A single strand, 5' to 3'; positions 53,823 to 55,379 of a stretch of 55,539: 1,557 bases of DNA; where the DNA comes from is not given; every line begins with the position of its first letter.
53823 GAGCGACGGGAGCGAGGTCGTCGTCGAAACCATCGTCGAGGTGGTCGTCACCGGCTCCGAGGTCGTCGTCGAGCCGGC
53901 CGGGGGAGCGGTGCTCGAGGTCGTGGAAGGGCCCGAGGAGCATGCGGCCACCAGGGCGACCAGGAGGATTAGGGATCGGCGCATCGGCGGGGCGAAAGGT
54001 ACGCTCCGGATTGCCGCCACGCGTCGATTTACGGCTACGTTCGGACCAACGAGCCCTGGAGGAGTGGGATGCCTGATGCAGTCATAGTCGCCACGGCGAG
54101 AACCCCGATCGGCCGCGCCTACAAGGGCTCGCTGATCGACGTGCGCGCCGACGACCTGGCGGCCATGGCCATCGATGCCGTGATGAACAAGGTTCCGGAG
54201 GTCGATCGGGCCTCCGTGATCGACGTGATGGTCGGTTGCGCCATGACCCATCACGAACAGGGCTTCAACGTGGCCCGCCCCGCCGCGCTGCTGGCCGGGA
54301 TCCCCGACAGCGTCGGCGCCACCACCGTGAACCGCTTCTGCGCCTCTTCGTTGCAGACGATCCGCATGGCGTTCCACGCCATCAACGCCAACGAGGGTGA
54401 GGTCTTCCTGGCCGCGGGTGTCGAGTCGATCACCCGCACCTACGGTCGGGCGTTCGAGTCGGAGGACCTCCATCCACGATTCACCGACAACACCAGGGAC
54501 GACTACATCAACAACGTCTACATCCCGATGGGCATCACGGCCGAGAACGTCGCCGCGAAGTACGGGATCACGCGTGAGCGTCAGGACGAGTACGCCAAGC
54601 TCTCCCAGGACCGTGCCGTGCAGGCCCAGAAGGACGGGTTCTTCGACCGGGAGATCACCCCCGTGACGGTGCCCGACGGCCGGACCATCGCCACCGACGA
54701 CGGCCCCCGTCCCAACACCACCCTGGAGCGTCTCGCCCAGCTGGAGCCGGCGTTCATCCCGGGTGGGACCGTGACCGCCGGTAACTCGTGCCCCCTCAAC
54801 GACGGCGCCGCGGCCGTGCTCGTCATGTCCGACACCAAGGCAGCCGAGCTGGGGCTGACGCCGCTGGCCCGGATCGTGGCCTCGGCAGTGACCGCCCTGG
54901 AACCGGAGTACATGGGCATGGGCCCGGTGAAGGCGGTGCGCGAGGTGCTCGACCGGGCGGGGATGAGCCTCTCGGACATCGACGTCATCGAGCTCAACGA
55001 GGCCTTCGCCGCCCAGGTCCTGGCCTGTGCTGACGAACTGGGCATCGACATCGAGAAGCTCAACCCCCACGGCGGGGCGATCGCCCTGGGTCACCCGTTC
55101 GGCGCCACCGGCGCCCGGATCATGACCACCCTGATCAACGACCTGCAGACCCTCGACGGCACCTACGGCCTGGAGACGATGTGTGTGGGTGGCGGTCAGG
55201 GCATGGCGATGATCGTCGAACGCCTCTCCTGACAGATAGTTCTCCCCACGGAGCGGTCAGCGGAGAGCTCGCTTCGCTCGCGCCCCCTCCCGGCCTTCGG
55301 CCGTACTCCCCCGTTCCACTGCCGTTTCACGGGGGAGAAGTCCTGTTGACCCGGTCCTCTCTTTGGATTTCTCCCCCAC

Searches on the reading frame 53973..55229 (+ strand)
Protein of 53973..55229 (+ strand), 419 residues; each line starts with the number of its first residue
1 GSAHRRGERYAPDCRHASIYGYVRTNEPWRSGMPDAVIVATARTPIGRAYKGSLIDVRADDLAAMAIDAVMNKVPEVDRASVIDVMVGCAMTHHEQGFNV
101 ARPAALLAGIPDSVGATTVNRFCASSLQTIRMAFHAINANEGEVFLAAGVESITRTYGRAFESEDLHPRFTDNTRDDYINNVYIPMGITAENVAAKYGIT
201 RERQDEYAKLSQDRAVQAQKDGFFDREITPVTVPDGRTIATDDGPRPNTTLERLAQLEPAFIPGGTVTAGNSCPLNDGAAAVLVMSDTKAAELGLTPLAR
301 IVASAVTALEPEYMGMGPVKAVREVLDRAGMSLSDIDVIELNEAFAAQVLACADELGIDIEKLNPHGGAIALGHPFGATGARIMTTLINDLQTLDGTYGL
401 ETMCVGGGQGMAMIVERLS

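Call 66: search_protein_families(library=pfam, proteins=[window:53973-55229:+], max_evalue=0.0001)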
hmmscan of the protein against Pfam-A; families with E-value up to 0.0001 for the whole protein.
window:53973-55229:+ (419 aa): 2 families
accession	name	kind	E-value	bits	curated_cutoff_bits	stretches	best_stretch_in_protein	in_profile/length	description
PF00108.29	Thiolase_N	-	4e-73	246.4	26.4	1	37-287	2-259/260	Thiolase, N-terminal domain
PF02803.24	Thiolase_C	-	2.4e-49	166.5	27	1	295-417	1-123/123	Thiolase, C-terminal domain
